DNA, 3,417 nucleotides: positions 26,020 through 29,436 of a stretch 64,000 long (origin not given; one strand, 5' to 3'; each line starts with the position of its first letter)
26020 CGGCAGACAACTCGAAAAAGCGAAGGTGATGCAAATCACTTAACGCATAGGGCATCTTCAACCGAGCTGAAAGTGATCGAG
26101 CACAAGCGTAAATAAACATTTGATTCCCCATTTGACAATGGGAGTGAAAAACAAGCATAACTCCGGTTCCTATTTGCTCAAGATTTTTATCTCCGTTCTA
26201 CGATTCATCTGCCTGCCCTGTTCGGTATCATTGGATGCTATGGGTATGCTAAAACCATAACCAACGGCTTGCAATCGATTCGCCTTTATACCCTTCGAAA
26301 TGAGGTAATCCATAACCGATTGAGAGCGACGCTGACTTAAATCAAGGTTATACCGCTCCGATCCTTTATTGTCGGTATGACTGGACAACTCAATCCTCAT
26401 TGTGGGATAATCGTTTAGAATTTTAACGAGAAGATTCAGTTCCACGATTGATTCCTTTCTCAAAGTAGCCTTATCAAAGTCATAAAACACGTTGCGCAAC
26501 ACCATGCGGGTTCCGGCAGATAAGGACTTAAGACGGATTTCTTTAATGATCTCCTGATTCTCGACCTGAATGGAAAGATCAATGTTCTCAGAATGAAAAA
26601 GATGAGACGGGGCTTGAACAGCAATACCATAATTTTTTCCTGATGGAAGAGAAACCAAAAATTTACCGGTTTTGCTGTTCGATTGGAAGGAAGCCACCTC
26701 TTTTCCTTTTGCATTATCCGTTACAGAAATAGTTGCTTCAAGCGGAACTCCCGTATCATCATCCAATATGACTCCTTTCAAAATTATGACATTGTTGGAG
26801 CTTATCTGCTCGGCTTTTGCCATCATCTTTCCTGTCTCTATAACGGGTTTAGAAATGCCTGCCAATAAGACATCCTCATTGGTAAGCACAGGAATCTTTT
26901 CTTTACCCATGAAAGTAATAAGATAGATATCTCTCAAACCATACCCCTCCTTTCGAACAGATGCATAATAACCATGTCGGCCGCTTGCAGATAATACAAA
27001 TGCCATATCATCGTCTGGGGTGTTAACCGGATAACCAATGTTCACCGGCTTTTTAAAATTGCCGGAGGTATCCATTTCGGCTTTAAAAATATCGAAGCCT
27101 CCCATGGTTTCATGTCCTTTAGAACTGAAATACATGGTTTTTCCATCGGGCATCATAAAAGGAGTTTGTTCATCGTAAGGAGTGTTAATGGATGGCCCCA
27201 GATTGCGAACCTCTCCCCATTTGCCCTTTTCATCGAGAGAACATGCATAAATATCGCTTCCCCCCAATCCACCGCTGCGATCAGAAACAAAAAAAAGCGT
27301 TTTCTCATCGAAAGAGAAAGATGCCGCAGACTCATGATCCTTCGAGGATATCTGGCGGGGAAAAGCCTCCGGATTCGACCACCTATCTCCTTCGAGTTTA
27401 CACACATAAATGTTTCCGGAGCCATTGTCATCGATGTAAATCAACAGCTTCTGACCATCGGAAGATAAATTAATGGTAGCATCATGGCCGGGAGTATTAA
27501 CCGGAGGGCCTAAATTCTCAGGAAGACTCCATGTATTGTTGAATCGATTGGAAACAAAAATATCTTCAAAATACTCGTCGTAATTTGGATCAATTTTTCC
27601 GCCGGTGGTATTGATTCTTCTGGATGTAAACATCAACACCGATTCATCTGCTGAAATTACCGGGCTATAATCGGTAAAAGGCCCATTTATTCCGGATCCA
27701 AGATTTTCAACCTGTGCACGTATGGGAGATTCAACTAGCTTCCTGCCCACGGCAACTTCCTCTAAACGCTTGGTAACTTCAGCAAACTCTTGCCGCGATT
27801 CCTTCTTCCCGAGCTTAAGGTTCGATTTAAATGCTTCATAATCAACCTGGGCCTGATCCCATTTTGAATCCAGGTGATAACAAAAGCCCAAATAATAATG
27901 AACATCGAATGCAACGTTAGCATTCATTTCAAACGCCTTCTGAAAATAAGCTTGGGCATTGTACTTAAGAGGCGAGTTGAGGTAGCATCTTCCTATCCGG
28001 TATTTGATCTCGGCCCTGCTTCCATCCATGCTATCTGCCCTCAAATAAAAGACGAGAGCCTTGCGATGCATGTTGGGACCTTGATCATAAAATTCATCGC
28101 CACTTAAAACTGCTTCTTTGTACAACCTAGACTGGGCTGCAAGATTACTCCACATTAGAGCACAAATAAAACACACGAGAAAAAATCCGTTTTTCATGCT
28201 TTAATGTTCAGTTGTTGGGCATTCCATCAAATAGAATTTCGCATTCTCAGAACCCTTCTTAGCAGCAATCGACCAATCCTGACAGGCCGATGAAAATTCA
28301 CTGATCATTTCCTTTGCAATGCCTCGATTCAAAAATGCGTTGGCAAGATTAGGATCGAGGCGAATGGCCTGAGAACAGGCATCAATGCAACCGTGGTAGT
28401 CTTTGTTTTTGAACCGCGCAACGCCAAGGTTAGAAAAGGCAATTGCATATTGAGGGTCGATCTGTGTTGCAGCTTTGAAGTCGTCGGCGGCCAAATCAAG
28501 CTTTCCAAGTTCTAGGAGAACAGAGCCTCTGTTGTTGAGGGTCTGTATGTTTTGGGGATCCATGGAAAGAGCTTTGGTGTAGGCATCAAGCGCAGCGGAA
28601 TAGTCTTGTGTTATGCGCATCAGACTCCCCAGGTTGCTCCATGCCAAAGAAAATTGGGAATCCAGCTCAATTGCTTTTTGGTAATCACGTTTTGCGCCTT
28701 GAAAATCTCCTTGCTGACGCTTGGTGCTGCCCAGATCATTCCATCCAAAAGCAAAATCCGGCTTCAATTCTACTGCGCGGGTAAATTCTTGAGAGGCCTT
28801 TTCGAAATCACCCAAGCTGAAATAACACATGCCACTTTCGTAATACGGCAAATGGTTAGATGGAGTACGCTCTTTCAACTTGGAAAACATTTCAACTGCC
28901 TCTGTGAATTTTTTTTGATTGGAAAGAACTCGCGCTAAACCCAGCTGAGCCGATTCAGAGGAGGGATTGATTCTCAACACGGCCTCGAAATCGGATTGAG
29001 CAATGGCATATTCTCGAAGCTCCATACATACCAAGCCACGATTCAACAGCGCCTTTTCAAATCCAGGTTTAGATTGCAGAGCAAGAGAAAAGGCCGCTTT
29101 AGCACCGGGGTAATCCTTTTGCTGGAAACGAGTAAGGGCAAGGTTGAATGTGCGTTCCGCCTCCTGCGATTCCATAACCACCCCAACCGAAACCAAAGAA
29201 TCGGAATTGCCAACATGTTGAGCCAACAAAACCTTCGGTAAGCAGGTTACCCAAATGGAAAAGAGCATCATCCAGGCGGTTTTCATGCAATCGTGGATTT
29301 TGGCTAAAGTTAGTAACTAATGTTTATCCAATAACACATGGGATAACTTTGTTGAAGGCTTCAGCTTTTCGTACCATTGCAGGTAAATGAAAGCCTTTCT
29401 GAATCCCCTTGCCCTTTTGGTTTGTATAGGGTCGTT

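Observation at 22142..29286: Seven-gene translationally coupled operon: secreted TPR protein, TPR/TolB/OmpA protein, GT11 fucosyltransferase, GT2, SAM methyltransferase, ~12-TM GT-C-like membrane protein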

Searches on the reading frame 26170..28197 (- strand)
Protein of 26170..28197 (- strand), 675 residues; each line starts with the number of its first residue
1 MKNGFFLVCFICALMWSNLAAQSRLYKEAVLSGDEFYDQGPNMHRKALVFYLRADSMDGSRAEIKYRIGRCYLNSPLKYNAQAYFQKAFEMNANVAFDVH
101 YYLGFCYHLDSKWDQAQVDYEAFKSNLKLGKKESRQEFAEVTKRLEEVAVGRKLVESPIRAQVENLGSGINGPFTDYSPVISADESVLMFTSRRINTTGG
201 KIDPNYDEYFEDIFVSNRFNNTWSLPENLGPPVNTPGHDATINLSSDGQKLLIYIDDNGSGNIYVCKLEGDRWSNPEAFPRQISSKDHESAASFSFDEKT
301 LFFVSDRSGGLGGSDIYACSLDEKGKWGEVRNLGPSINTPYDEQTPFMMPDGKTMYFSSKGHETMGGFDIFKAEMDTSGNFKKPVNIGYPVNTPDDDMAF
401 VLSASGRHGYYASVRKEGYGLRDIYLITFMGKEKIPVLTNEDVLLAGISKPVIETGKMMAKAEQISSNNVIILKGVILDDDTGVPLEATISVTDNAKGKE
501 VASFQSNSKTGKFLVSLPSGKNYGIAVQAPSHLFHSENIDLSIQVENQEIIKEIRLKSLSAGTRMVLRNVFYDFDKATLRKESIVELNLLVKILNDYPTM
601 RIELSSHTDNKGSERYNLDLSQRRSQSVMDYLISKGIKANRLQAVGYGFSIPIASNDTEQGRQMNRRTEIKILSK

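Call 4: search_protein_families(library=pfam, proteins=[window:26170-28197:-], max_evalue=0.01)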
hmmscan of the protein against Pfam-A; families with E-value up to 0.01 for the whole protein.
window:26170-28197:- (675 aa): 3 families
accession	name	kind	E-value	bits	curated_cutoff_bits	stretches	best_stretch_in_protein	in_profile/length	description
PF07676.18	PD40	-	3.5e-22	78.2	20.9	2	333-371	1-37/38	WD40-like Beta Propeller Repeat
PF00691.25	OmpA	-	6.3e-20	71.8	27.2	1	571-666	1-98/98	OmpA family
PF13620.12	CarboxypepD_reg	-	0.0053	17.5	32.3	0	473-536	2-63/82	Carboxypeptidase regulatory-like domain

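Call 5: search_protein_families(library=ncbifam, proteins=[window:26170-28197:-], max_evalue=0.01)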
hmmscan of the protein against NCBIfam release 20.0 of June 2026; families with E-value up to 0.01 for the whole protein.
window:26170-28197:- (675 aa): 40 families (the best 25 are shown)
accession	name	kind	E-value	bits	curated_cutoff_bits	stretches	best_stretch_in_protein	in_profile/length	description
NF053607.1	CHU_0125_OmpA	equivalog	9e-105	351.5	620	1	33-674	26-638/639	CHU_0125 family OmpA-like outer membrane integrity protein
NF052230.1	T9SS_PorE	exception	6e-94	315.6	600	2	10-426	8-415/648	PorE family type IX secretion system protein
NF053611.1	YiaD_Gzip_OmpA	equivalog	7.4e-34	117.3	175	1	568-672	102-206/206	YiaD family glycine zipper/OmpA-like lipoprotein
NF053612.1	anchor_PA1041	equivalog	2.5e-29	102.9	250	1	567-672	127-235/236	PA1041 family peptidoglycan-binding anchor lipoprotein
NF053613.1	OMP_toxin_LptF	equivalog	7.6e-27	94.6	400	1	551-672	124-245/256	lipotoxin F family OmpA-related lipoprotein LptF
NF045787.1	OmpABordt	equivalog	2.7e-26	92.4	200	1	561-673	77-190/194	outer membrane protein OmpA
NF053585.1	OMP_LP_YfiB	equivalog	5.1e-24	85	128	1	569-672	57-160/163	outer membrane lipoprotein YfiB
TIGR02802.1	Pal_lipo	equivalog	5.5e-23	81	125.35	1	570-671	2-103/104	peptidoglycan-associated lipoprotein Pal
NF033763.1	exchanger_TraB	exception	1.4e-21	76.1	700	1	565-673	389-498/522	outer membrane exchange protein TraB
NF007804.1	PRK10510.1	equivalog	4.2e-20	72.1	307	1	568-672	112-216/219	OmpA family lipoprotein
NF038224.1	OmpA_like_CmpA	equivalog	5.9e-18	65.3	300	1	566-674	108-216/233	C-OmpA-like family protein CmpA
NF045788.1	Omp38Acinit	equivalog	6.5e-18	64.9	500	1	554-668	228-342/354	outer membrane protein Omp38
NF006541.1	PRK09038.1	equivalog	1.6e-17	64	283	1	564-674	136-250/253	flagellar motor protein MotD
NF008071.1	PRK10808.1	equivalog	3.1e-17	63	277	1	569-663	232-328/358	porin OmpA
TIGR03789.1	pdsO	hypoth_equivalog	1.6e-16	60.7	152.2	1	579-671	150-242/243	sortase-associated OmpA-like protein PdsO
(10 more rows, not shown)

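Call 43: find_homologous_proteins(query=window:26170-28197:-, max_evalue=1e-60)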
Query window:26170-28197:- (675 aa): 3920 proteins with E <= 1e-60 among 8000 candidates; the best 120 are listed.
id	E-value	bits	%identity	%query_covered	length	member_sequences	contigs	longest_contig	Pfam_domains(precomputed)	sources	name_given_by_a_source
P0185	0.0e+0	1482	95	100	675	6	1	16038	PF00691.26,PF07676.19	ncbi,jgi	jgi:outer membrane protein OmpA-like peptidoglycan-associated protein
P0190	0.0e+0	1294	82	100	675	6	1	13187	PF00691.26,PF07676.19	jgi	jgi:outer membrane protein OmpA-like peptidoglycan-associated protein/Tol biopolymer transport syste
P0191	0.0e+0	1275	83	97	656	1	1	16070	PF00691.26,PF07676.19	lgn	-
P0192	2.1e-280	950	61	99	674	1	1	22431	PF00691.26,PF07676.19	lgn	-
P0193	1.0e-279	948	61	100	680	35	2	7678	PF00691.26,PF07676.19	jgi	jgi:outer membrane protein OmpA-like peptidoglycan-associated protein/tetratricopeptide (TPR) repeat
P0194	2.8e-276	936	60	100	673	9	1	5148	PF00691.26,PF07676.19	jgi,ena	jgi:outer membrane protein OmpA-like peptidoglycan-associated protein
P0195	7.1e-276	935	60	100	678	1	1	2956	PF00691.26,PF07676.19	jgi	jgi:outer membrane protein OmpA-like peptidoglycan-associated protein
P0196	7.5e-276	935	60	99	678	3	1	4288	PF00691.26,PF07676.19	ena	-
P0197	2.8e-275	933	60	99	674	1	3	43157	PF00691.26,PF07676.19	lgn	-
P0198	1.3e-269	914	58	99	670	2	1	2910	PF00691.26,PF07676.19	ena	-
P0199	6.4e-259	879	57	100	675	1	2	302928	PF00691.26,PF21033.5,PF07676.19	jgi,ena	-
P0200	4.4e-246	836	55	100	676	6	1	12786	PF00691.26,PF00515.35,PF21033.5,PF07676.19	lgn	-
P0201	5.2e-245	833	55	100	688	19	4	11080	PF00691.26,PF07676.19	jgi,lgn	jgi:outer membrane protein OmpA-like peptidoglycan-associated protein/tetratricopeptide (TPR) repeat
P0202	1.3e-242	825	55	97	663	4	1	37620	PF00691.26,PF07676.19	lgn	-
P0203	2.9e-238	811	53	99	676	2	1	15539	PF00691.26,PF00515.35,PF21033.5,PF13181.13,PF07676.19,PF07719.24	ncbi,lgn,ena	-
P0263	9.7e-217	740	50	99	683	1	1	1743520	PF00691.26,PF05359.17,PF07676.19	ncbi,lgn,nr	ncbi:MAG: hypothetical protein JWO09_1367 [Bacteroidetes bacterium]|nr:hypothetical protein [Bactero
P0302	4.1e-212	724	51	96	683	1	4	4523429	PF00691.26,PF05359.17,PF07676.19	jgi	jgi:outer membrane protein OmpA-like peptidoglycan-associated protein/tetratricopeptide (TPR) repeat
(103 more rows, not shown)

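Call 44: find_encoding_contigs(protein=P0190, flank=9000, max_places=1)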
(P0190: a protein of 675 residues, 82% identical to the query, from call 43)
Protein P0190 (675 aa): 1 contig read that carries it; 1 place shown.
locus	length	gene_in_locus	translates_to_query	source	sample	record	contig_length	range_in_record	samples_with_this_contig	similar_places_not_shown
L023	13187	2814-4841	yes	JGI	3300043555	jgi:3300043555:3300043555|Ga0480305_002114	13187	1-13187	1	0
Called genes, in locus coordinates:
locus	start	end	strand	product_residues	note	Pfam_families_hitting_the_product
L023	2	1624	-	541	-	?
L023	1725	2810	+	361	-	-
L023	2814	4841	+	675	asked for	PF07676:PD40 (weak), PF00691:OmpA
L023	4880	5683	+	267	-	PF01531:Glyco_transf_11 (weak)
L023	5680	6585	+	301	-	PF00535:Glycos_transf_2, PF10111:Glyco_tranf_2_2, PF13641:Glyco_tranf_2_3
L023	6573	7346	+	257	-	PF08003:Methyltransf_9 (weak), PF01209:Ubie_methyltran (weak), PF13489:Methyltransf_23, PF08241:Methyltransf_11, PF08242:Methyltransf_12, PF13649:Methyltransf_25, PF13847:Methyltransf_31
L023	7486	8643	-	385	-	PF00817:IMS, PF21999:IMS_HHH_1 (weak), PF11799:IMS_C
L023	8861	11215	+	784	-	PF13620:CarboxypepD_reg, PF13715:CarbopepD_reg_2, PF07715:Plug, PF00593:TonB_dep_Rec_b-barrel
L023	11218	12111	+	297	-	PF14054:DUF4249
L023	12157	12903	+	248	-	PF05050:Methyltransf_21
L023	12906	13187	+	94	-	?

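Call 45: find_encoding_contigs(protein=P0197, flank=9000, max_places=1)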
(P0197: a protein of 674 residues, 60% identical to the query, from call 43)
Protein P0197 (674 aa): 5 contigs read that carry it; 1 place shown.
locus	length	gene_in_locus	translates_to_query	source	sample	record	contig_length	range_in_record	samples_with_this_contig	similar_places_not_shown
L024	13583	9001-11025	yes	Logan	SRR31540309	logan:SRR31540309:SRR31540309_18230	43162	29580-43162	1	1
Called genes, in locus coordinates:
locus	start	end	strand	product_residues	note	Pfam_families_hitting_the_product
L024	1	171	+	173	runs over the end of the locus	PF04390:LptE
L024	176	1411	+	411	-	-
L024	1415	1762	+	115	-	PF03840:SecG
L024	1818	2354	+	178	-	PF09721:Exosortase_EpsH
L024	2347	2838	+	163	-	-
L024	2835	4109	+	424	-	PF00464:SHMT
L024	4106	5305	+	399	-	PF02547:Queuosine_synth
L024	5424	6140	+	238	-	PF00510:COX3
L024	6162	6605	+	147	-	PF03626:COX4_pro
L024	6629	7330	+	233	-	-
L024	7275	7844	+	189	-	PF04238:DUF420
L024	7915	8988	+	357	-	-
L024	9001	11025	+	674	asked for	PF07676:PD40 (faint), PF00691:OmpA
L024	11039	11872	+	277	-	PF01531:Glyco_transf_11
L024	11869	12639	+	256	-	PF01209:Ubie_methyltran, PF08003:Methyltransf_9, PF13489:Methyltransf_23, PF13847:Methyltransf_31, PF08241:Methyltransf_11, PF08242:Methyltransf_12, PF13649:Methyltransf_25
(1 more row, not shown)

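Call 46: find_encoding_contigs(protein=P0199, flank=9000, max_places=1)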
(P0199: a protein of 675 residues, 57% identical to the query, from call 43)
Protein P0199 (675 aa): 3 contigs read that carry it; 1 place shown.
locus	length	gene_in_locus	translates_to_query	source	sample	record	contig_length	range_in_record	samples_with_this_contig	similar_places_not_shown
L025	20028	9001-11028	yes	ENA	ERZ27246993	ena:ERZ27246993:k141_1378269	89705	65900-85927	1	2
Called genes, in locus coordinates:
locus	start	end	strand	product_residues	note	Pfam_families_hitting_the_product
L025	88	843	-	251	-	PF00072:Response_reg, PF04397:LytTR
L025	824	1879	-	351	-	PF06580:His_kinase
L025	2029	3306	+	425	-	PF00375:SDF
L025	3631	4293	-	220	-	PF00005:ABC_tran, PF13304:AAA_21 (weak)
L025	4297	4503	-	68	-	-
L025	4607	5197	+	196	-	PF01351:RNase_HII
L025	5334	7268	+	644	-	PF13292:DXP_synthase_N, PF00676:E1_dh (weak), PF02779:Transket_pyr, PF02780:Transketolase_C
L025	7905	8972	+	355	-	-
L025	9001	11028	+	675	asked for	PF21033:RMD1-3 (faint), PF07676:PD40 (weak), PF00691:OmpA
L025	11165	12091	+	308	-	PF01040:UbiA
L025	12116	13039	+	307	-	PF01882:DUF58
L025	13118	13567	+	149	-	PF00226:DnaJ, PF13619:KTSC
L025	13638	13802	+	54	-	-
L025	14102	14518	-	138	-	PF06491:Disulph_isomer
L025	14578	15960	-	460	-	PF13393:tRNA-synt_His, PF00587:tRNA-synt_2b, PF03129:HGTP_anticodon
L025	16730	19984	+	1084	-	PF01433:Peptidase_M1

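Call 88: find_encoding_contigs(protein=P0263, flank=6000, max_places=1)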
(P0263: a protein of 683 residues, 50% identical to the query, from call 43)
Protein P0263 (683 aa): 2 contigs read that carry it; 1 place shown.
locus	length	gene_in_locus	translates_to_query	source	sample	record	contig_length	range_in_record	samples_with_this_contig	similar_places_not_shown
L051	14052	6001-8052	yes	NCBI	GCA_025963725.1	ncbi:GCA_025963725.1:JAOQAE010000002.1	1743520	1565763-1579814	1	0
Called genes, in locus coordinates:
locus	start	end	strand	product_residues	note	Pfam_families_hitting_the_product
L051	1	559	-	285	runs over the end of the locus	-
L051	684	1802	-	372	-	PF05343:Peptidase_M42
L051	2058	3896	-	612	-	PF05960:DUF885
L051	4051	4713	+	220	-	-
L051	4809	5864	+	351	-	-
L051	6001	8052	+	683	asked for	PF07676:PD40 (weak), PF05359:DUF748 (faint), PF00691:OmpA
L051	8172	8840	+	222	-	PF05430:Methyltransf_30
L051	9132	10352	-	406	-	PF10503:Esterase_PHB, PF02230:Abhydrolase_2 (weak), PF00326:Peptidase_S9 (weak), PF19408:PKD_6 (weak)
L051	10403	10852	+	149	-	PF00293:NUDIX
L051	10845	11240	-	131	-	PF04379:DUF525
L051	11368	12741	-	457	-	PF17116:T9SS_plug_1st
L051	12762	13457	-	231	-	-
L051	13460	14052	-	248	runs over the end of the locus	PF10988:DUF2807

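Call 89: find_encoding_contigs(protein=P0302, flank=6000, max_places=1)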
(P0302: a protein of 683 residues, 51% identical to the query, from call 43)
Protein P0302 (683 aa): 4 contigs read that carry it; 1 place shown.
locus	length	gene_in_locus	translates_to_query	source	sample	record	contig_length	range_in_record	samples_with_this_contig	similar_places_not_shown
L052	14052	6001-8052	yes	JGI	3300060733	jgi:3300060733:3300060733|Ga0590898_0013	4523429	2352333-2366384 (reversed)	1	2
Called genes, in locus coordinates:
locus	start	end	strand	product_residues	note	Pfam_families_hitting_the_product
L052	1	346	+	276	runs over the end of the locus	PF13653:GDPD_2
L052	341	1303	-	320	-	-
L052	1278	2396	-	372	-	PF05343:Peptidase_M42, PF01546:Peptidase_M20 (weak)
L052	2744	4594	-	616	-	PF05960:DUF885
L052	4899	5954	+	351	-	-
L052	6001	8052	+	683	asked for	PF07676:PD40 (weak), PF05359:DUF748 (faint), PF00691:OmpA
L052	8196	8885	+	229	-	PF05430:Methyltransf_30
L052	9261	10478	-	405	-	PF00756:Esterase (weak), PF02230:Abhydrolase_2, PF10503:Esterase_PHB, PF12146:Hydrolase_4 (faint), PF00326:Peptidase_S9 (weak)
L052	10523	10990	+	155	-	PF00293:NUDIX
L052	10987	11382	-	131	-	PF04379:DUF525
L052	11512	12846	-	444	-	PF17116:T9SS_plug_1st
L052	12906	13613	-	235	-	-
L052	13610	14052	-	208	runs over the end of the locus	PF10988:DUF2807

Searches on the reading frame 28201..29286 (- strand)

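Call 4: search_protein_families(library=pfam, proteins=[window:28201-29286:-], max_evalue=0.01)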
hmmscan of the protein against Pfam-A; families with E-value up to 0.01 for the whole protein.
window:28201-29286:- (361 aa): 27 families (the best 25 are shown)
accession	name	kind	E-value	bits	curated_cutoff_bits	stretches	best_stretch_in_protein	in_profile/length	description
PF00515.34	TPR_1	-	1.5e-56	186.5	27.8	6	281-313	1-33/34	Tetratricopeptide repeat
PF07719.23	TPR_2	-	2.5e-52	171.1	27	6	148-177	4-33/34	Tetratricopeptide repeat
PF13181.12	TPR_8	-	9.1e-41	135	25.7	4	148-177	4-33/34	Tetratricopeptide repeat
PF13414.12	TPR_11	-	1.7e-40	136.8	26.8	5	254-294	1-41/42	TPR repeat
PF13431.12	TPR_17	-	8e-33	110.4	24.4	2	235-266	1-32/34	Tetratricopeptide repeat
PF13432.12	TPR_16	-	6.2e-31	106.9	32.7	3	184-246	2-64/65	Tetratricopeptide repeat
PF13371.12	TPR_9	-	6.8e-27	93.7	35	3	226-281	8-63/73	Tetratricopeptide repeat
PF14559.12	TPR_19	-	1.9e-24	86.2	25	2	91-143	5-57/68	Tetratricopeptide repeat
PF13424.12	TPR_12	-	8.1e-24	84.1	30.1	4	182-244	6-76/77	Tetratricopeptide repeat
PF13428.12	TPR_14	-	9.1e-23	78.9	23.5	0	79-119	3-43/44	Tetratricopeptide repeat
PF23914.1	TPR_CcmH_CycH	-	1.3e-18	67.8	42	2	215-307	52-147/158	Cytochrome c-type biogenesis protein H TPR domain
PF13174.12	TPR_6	-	2.6e-15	56.3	26.3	0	113-140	2-29/33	Tetratricopeptide repeat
PF13374.12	TPR_10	-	2.8e-11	43.5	27.5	0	183-207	6-30/42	Tetratricopeptide repeat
PF25063.1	ARM_TT21_C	-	9.7e-10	39.1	35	0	180-245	96-161/209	Tetratricopeptide repeat protein 21 C-terminal ARM domain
PF25062.1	ARM_TT21_N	-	1.9e-09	38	40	2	42-164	99-221/222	Tetratricopeptide repeat protein 21 N-terminal ARM repeat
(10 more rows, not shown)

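Call 5: search_protein_families(library=ncbifam, proteins=[window:28201-29286:-], max_evalue=0.01)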
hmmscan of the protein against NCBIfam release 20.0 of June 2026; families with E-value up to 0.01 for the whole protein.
window:28201-29286:- (361 aa): 33 families (the best 25 are shown)
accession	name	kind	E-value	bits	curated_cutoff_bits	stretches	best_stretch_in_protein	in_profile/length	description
TIGR02917.1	PEP_TPR_lipo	equivalog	1.4e-37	129.1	312.2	2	44-212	262-430/899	XrtA/PEP-CTERM system TPR-repeat protein PrsT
TIGR02521.1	type_IV_pilW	equivalog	5e-34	117.9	154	2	190-320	42-174/234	type IV pilus biogenesis/stability protein PilW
NF040959.1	MamA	equivalog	6.9e-30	104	200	3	117-209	111-203/204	magnetosome protein MamA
TIGR02552.1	LcrH_SycD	equivalog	1e-28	99.8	104.8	4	92-176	33-117/136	SycD/LcrH family type III secretion system chaperone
NF033762.1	social_mot_Tgl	equivalog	1.8e-28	99.6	225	2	184-355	36-210/252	social motility TPR repeat lipoprotein Tgl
NF008391.2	PRK11189.1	equivalog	8.8e-28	97.6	250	3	251-337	69-155/297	lipoprotein NlpI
TIGR00990.1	3a0801s09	subfamily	4e-21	75.3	757.25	3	186-310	338-462/615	mitochondrial import receptor subunit TOM70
NF033920.0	C39_PA2778_fam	equivalog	5.8e-19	68.5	150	2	118-208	163-253/255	PA2778 family cysteine peptidase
NF033758.1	gliding_GltE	equivalog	5.9e-18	65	225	3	151-257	228-334/411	adventurous gliding motility TPR repeat lipoprotein GltE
TIGR04510.1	mod_pep_cyc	subfamily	2.4e-15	56.1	400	1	185-304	404-524/814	putative peptide modification system cyclase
NF047371.1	FlcA_CTERM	equivalog_domain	3.7e-14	52.1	300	2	121-273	409-533/646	periplasmic flagellar collar protein FlcA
NF011886.0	PRK15359.1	equivalog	1e-11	44.8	146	1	83-175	30-122/144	type III secretion system chaperone protein SscB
NF040561.1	PrimPol_Msp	equivalog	1.8e-11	43.3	200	1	192-288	4-99/515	CRISPR-associated primase-polymerase type A1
NF047507.1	TPR_BatC_Lepto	exception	4e-11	42.8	175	0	128-178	75-129/214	TPR repeat-containing protein BatC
NF008520.0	PRK11447.1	equivalog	5.3e-11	41.1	858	2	68-170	594-696/1157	cellulose synthase complex outer membrane protein BcsC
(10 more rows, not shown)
